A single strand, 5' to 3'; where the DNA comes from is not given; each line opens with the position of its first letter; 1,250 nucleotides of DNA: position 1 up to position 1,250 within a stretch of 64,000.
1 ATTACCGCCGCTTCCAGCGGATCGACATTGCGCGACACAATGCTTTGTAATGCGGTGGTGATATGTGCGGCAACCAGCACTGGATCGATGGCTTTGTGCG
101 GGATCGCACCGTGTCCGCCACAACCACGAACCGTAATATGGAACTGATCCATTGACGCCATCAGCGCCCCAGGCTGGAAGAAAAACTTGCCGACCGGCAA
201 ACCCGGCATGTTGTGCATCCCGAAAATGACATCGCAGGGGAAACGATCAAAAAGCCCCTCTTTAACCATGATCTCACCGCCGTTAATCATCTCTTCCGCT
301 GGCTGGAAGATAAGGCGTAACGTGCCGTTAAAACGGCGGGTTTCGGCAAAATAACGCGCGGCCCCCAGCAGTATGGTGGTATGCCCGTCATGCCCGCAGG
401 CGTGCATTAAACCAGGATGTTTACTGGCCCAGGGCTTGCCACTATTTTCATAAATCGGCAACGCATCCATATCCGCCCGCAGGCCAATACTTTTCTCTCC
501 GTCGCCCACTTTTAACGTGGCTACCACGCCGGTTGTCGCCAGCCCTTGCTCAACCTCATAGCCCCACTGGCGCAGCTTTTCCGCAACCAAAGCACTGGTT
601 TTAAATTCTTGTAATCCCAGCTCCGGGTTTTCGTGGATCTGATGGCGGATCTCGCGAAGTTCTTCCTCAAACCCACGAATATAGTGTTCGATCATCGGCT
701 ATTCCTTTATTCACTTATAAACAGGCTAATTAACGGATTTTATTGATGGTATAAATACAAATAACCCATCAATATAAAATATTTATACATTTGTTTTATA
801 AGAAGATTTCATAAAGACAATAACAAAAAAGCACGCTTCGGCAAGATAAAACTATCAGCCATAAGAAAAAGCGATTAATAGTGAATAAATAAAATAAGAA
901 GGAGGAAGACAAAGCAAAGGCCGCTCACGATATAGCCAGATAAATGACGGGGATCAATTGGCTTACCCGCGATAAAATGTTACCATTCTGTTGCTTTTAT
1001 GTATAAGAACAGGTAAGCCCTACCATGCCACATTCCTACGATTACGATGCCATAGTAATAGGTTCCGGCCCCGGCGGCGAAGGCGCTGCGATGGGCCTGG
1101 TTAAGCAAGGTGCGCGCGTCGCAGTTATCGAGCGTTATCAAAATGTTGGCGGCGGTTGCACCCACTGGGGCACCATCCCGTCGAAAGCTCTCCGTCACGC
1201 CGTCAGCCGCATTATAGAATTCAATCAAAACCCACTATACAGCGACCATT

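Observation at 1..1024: An M20D amidohydrolase gene and AT-rich spacer where K-12 has fabR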

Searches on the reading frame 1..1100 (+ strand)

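Call 14: search_protein_families(proteins=[L001:11529-12695:-, L001:10170-11486:-], library=ncbifam)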
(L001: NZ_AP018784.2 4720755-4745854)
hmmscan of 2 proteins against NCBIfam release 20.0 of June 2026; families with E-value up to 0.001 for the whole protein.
L001:11529-12695:- (388 aa): 20 families
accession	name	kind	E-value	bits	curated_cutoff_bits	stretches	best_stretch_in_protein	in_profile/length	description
TIGR01891.1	amidohydrolases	subfamily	4.7e-107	358.3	153.75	1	13-372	1-363/366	amidohydrolase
NF040868.1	carboxypep_CpsA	equivalog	2.5e-100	336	500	1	4-353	6-355/391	carboxypeptidase CpsA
NF038260.1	ectoine_DoeB_2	equivalog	4.8e-96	321.9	550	1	14-379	9-372/378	N(2)-acetyl-L-2,4-diaminobutanoate deacetylase DoeB2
NF006365.0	PRK08588.1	subfamily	4.9e-10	39.3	289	1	121-352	126-351/383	succinyl-diaminopimelate desuccinylase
NF009557.0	PRK13009.1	equivalog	9.3e-10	38.2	284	1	185-307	184-305/377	succinyl-diaminopimelate desuccinylase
TIGR01246.1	dapE_proteo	equivalog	3.7e-09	36.1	361.8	1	36-312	24-306/370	succinyl-diaminopimelate desuccinylase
NF009555.0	PRK13004.1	equivalog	1.6e-08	33.8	321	1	185-281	186-285/399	YgeY family selenium metabolism-linked hydrolase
NF058540.1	Ncarbamyl_ErtE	equivalog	3.1e-08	32.6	520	1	180-316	215-353/418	N-carbamyl-l-glutamate amidohydrolase ErtE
NF005602.0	PRK07338.1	equivalog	1.1e-07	30.8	357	1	184-302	207-322/409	hydrolase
NF006771.0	PRK09290.1-5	subfamily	1.5e-07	30.3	399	1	182-307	215-340/413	allantoate amidohydrolase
NF005710.0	PRK07522.1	subfamily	1.6e-07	30.8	412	1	184-303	184-317/391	acetylornithine deacetylase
TIGR01892.1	AcOrn-deacetyl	equivalog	2.5e-07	30.1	297.7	1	185-307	172-304/365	acetylornithine deacetylase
TIGR01879.1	hydantase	subfamily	2.8e-07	29.8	204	1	183-303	208-329/401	hydantoinase/carbamoylase family amidase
TIGR01910.1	DapE-ArgE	subfamily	4.1e-07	29.5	217.6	1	110-275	114-276/373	ArgE/DapE family deacylase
NF006775.0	PRK09290.2-5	equivalog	9.7e-06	24.5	479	1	180-305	217-342/419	allantoate amidohydrolase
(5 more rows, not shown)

L001:10170-11486:- (438 aa): 20 families
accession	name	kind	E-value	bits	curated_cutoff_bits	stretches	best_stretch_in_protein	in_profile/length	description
TIGR00883.1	2A0106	subfamily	1.2e-96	324.2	443.45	1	27-416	1-392/400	metabolite/H+ symporter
NF011656.1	PRK15075.1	subfamily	2.4e-85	287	445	1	16-433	4-414/419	tricarballylate/proton symporter TcuC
NF007710.0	PRK10406.1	subfamily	9.9e-63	212.7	550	1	14-432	14-425/432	MFS family transporter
NF007927.0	PRK10642.1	equivalog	1.9e-60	205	544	1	9-435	15-443/500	glycine betaine/L-proline transporter ProP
NF007414.0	PRK09952.1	equivalog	1.9e-54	185.1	538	1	13-433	16-435/438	shikimate transporter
TIGR00891.1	2A0112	subfamily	2.5e-28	99.2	552.9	2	18-237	11-205/405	sialate:H+ symport family MFS transporter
NF003024.0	PRK03893.1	subfamily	3.1e-28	98.8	604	1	17-265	19-238/497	sialate:H+ symport family MFS transporter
NF008963.0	PRK12307.1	equivalog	7.4e-21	74.8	637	1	15-400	14-378/426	MFS transporter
TIGR00898.1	2A0119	subfamily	3.1e-14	52.6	550.75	2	76-160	141-217/506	cation transport protein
TIGR00895.1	2A0115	subfamily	6.5e-14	51.7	418.55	2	76-228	67-195/398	aromatic acid/H+ symport family MFS transporter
TIGR00879.1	SP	subfamily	8.1e-11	41.2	237.8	2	20-212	58-245/510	sugar porter family MFS transporter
TIGR00887.1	2A0109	equivalog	1.6e-09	37.2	610.3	1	27-183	24-176/502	phosphate:H+ symporter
TIGR00880.1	2_A_01_02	superfamily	3.1e-09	37.1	131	1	76-211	13-127/141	multidrug resistance protein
NF052357.1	GlucTporGlcPStph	equivalog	3.4e-08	32.7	750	1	22-163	10-136/445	glucose transporter GlcP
NF007484.0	PRK10077.1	equivalog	2.4e-07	29.9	608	1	236-383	257-405/480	D-xylose transporter XylE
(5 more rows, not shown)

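Call 16: search_solved_structures(query=L001:11529-12695:-, max_evalue=1e-20)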
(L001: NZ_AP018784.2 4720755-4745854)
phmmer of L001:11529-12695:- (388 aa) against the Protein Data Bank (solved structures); distinct sequences matched with E-value up to 1e-20: 5.
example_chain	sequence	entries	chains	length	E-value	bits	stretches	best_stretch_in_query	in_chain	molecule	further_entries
1ysj_A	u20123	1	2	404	2.4e-71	243.9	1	8-383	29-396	protein yxeP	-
1xmb_A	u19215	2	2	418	4.1e-69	236.6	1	14-373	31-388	IAA-amino acid hydrolase homolog 2 | IAA-amino acid hydrolase ILR1-like 2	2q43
6slf_A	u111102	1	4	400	2.6e-67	230.6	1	11-339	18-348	N-alpha-acyl-glutamine aminoacylase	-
4ewt_A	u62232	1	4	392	1.3e-63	218.5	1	7-384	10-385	Peptidase, M20/M25/M40 family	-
3io1_A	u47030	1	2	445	2.4e-35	125.4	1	23-373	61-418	Aminobenzoyl-glutamate utilization protein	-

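Call 17: find_related_loci(query=L001:11529-12695:-, collection=genome_contigs, flank=6000)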
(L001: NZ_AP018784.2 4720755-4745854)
Query L001:11529-12695:- (388 aa) in genome_contigs; peptide patterns used: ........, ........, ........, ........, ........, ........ (x = any residue, [..] = any of these).
600 stretches matched a pattern (row limit reached: there are more); 600 encode a relative of the query (tblastn E <= 1e-3); the best 80 are kept; 79 distinct loci.
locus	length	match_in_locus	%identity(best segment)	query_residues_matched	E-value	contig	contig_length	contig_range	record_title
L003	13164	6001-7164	97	1-388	0e+0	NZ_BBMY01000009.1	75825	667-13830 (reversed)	Escherichia albertii NBRC 107761 = DSM 17582 strain NBRC 107761, whole genome shotgun sequence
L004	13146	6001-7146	63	6-388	2e-166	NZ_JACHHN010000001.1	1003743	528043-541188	Silvimonas terrae strain DSM 18233 Ga0415246_01, whole genome shotgun sequence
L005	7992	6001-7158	58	1-388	3e-145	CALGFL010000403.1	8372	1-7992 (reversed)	MAG TPA_asm: uncultured Bordetella sp. isolate ERR1654120_bin.42_CONCOCT_v1.1_MAG genome assembly, contig: ERZ1505410.34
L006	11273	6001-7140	58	6-387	3e-143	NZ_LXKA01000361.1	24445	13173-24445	Paraburkholderia ginsengiterrae strain DCY85 NODE_70, whole genome shotgun sequence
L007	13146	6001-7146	55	2-388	3e-136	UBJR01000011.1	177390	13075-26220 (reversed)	Rhizobiales bacterium isolate AFS000733 genome assembly, contig: contig_11, whole genome shotgun sequence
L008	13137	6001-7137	54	11-387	4e-134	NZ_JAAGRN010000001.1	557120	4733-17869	Sheuella amnicola strain NBD-18 contig00001, whole genome shotgun sequence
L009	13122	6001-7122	57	12-387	2e-132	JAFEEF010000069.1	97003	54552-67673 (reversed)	MAG: Proteobacteria bacterium isolate SZAS AMP-55 PROT-AMP-11__69__length-97003, whole genome shotgun sequence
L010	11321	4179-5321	54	6-388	2e-131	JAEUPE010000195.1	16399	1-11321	MAG: Rubrivivax sp. isolate new MAG-217 k141_690699, whole genome shotgun sequence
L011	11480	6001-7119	52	12-388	3e-131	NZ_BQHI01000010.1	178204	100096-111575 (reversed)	Pseudomonas sputi strain BML-PP014 sequence010, whole genome shotgun sequence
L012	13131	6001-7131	56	11-387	2e-130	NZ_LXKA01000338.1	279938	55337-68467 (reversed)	Paraburkholderia ginsengiterrae strain DCY85 NODE_4, whole genome shotgun sequence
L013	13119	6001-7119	54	16-387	2e-130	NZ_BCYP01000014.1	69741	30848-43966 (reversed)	Mitsuaria chitosanitabida ATCC BAA-476 = NBRC 102408, whole genome shotgun sequence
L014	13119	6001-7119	55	16-388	1e-129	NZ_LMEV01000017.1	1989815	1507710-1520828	Variovorax sp. Root473 contig_6, whole genome shotgun sequence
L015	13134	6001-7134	51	9-388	1e-129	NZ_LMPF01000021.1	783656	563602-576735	Burkholderia sp. Leaf177 contig_4, whole genome shotgun sequence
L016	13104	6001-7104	55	16-388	6e-129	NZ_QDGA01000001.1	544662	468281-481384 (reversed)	Microvirga calopogonii strain CCBAU 65841 65841_scaffold1, whole genome shotgun sequence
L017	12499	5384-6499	55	16-387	1e-128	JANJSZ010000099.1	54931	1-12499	MAG: Acidovorax sp. isolate RXF3_metabat.bin.4 RXF3_k141_16904, whole genome shotgun sequence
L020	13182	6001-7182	52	2-388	3e-126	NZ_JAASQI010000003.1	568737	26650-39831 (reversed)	Pseudochelatococcus lubricantis strain DSM 103870 Ga0373372_03, whole genome shotgun sequence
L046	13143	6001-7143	53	6-387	2e-124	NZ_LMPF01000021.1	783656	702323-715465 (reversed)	Burkholderia sp. Leaf177 contig_4, whole genome shotgun sequence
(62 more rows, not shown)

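Call 18: profile_search(protein=L001:11529-12695:-)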
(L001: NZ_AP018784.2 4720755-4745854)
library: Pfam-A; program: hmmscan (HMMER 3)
A. the first sequence (388 residues): domains with independent E <= 10: 3; with E <= 0.001: 2
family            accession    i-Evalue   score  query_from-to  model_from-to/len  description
Peptidase_M20     PF01546.33      8e-44   150.4      72-384         2-205/206  Peptidase family M20/M25/M40
M20_dimer         PF07687.19    1.7e-12    47.7     184-279         8-103/107  Peptidase dimerisation domain
DAO               PF01266.30       0.26    11.2      70-118       308-352/353  FAD dependent oxidoreductase
